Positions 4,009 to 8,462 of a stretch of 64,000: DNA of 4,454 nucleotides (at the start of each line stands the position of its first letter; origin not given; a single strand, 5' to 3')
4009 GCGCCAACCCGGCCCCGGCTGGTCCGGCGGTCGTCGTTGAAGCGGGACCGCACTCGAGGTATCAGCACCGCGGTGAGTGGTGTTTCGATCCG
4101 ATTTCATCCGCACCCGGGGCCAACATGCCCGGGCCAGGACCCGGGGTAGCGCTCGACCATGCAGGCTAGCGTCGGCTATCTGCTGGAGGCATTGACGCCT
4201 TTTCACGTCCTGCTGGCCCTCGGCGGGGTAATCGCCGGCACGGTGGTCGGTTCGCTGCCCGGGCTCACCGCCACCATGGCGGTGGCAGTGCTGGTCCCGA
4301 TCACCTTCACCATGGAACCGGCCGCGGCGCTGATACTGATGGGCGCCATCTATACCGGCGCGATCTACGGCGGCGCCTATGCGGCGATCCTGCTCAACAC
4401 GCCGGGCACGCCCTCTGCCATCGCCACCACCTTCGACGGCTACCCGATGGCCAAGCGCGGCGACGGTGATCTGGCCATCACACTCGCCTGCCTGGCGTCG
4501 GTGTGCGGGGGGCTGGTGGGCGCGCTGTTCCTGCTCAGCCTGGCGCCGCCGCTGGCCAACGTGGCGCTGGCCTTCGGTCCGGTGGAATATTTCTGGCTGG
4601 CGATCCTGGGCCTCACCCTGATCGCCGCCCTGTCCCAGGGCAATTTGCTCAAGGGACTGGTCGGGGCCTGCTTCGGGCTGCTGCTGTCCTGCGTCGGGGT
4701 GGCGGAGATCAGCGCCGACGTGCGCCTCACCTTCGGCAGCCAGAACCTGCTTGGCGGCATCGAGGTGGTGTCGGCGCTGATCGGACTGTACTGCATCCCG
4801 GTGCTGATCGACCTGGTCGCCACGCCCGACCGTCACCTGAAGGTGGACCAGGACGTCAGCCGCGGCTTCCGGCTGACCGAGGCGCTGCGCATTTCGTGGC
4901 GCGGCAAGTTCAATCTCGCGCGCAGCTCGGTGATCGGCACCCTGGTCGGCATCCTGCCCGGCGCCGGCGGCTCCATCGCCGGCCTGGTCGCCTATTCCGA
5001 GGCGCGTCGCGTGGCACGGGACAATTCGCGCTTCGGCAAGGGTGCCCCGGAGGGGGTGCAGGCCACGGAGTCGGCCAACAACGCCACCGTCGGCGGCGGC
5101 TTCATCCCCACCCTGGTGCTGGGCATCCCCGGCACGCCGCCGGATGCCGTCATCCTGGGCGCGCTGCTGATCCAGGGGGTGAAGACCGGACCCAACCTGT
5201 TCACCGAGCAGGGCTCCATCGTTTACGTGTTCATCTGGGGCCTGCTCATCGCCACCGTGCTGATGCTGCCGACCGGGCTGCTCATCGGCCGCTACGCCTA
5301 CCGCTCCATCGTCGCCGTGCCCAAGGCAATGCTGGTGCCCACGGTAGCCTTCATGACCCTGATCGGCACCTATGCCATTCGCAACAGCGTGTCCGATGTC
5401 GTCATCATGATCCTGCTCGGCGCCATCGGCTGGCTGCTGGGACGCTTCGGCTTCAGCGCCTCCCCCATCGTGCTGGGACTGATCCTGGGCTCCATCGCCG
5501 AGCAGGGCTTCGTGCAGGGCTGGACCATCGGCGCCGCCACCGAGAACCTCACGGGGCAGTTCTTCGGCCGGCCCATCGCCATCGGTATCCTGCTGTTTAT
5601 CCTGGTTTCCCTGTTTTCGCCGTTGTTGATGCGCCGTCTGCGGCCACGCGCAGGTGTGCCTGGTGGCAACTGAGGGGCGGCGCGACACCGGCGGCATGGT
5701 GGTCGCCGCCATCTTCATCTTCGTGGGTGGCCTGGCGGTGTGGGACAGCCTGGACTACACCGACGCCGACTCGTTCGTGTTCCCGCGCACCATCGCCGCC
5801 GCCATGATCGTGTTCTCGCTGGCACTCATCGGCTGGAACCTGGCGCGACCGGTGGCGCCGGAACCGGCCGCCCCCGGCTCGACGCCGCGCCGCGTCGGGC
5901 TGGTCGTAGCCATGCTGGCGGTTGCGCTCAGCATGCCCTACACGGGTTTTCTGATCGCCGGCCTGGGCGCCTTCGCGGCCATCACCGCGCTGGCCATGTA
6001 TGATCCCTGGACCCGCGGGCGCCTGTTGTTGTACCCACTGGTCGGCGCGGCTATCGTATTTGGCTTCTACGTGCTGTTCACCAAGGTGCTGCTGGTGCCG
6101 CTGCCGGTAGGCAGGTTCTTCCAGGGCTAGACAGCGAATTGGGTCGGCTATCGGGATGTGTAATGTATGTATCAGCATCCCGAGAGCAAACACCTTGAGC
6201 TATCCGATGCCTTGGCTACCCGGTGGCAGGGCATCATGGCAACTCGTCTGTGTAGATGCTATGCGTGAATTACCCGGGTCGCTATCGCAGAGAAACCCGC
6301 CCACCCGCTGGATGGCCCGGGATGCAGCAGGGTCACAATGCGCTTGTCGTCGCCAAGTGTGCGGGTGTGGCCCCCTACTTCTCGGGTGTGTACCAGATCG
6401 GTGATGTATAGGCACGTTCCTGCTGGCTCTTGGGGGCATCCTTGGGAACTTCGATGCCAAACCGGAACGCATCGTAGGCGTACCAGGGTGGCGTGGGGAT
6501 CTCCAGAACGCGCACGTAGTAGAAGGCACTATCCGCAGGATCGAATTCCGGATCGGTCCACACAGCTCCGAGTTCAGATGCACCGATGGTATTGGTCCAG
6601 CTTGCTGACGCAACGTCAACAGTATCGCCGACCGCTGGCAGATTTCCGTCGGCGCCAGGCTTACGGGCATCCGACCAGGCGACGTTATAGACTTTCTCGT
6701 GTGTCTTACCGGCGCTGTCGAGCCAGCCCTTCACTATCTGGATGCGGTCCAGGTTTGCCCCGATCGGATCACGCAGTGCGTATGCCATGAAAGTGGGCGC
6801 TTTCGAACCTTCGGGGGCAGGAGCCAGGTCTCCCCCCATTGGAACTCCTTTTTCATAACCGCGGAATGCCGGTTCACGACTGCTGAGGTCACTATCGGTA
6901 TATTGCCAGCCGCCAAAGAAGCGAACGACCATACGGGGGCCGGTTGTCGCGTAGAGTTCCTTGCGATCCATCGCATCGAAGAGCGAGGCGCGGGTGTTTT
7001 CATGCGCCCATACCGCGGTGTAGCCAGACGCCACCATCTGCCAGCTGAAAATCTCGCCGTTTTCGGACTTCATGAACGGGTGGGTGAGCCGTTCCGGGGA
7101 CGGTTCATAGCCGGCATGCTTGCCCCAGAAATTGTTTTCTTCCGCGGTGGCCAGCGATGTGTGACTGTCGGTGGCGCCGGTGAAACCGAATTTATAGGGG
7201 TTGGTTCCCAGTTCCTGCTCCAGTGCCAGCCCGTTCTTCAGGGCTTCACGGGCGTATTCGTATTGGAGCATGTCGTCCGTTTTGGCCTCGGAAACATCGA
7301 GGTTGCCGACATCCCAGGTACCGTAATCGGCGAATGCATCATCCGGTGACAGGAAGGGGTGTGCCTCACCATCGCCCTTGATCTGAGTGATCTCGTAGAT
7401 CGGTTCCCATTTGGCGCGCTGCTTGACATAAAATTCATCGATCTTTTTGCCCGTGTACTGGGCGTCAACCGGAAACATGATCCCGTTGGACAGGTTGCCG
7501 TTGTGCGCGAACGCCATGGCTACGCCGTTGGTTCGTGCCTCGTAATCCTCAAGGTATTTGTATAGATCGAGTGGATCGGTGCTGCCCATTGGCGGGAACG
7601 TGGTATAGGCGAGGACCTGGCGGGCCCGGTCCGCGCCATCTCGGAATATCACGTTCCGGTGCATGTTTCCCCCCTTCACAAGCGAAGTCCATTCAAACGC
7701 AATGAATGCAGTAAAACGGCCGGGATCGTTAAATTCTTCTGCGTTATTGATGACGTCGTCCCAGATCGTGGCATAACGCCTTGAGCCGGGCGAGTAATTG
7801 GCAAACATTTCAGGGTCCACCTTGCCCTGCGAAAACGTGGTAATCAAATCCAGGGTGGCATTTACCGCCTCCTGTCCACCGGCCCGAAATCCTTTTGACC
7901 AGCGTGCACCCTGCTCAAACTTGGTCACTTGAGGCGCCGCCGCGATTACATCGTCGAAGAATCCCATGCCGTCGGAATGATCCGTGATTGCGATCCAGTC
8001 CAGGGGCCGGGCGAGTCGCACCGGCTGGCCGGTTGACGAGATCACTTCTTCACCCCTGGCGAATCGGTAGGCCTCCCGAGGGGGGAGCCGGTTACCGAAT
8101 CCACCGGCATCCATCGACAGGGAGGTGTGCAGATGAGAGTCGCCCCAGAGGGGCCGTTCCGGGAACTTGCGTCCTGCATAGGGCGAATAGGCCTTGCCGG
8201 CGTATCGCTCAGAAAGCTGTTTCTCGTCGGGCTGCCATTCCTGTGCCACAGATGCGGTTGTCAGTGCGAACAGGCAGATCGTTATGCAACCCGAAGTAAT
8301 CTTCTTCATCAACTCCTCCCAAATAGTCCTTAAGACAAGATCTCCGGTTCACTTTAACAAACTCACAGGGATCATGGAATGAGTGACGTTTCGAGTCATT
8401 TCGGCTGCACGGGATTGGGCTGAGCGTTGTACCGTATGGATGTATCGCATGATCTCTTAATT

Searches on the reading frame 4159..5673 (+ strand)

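Call 42: search_protein_families(library=pfam, max_evalue=0.00001, proteins=[window:4159-5673:+])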
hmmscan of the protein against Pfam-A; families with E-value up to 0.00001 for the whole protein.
window:4159-5673:+ (504 aa): 1 family
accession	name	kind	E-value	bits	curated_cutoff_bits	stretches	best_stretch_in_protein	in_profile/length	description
PF01970.21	TctA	-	4.9e-141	470.6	28.9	1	18-439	2-423/423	Tripartite tricarboxylate transporter TctA family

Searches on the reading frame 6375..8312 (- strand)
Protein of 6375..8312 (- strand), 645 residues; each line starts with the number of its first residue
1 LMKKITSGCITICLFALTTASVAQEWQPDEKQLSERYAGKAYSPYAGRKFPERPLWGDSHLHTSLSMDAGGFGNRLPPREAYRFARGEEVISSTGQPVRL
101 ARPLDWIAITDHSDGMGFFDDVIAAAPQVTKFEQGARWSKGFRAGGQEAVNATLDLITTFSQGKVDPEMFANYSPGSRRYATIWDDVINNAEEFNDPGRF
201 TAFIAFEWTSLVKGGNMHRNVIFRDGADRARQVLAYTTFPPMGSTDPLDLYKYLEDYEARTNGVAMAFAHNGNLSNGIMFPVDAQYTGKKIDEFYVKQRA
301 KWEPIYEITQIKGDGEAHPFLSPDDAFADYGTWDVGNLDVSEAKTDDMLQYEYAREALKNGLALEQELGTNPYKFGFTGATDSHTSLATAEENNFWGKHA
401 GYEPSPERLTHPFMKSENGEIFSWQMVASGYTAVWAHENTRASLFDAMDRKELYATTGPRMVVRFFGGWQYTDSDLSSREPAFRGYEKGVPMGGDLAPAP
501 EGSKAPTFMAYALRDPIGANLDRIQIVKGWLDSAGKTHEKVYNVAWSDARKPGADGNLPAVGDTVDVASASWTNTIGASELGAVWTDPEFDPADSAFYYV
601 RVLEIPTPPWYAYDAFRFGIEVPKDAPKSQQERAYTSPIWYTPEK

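Call 42: search_protein_families(library=pfam, max_evalue=0.00001, proteins=[window:6375-8312:-])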
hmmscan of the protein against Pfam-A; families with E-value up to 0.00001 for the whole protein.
window:6375-8312:- (645 aa): 1 family
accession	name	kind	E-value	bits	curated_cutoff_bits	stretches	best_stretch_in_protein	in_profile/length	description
PF12228.14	DUF3604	-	2e-237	789.8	20.4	1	51-643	3-591/591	Protein of unknown function (DUF3604)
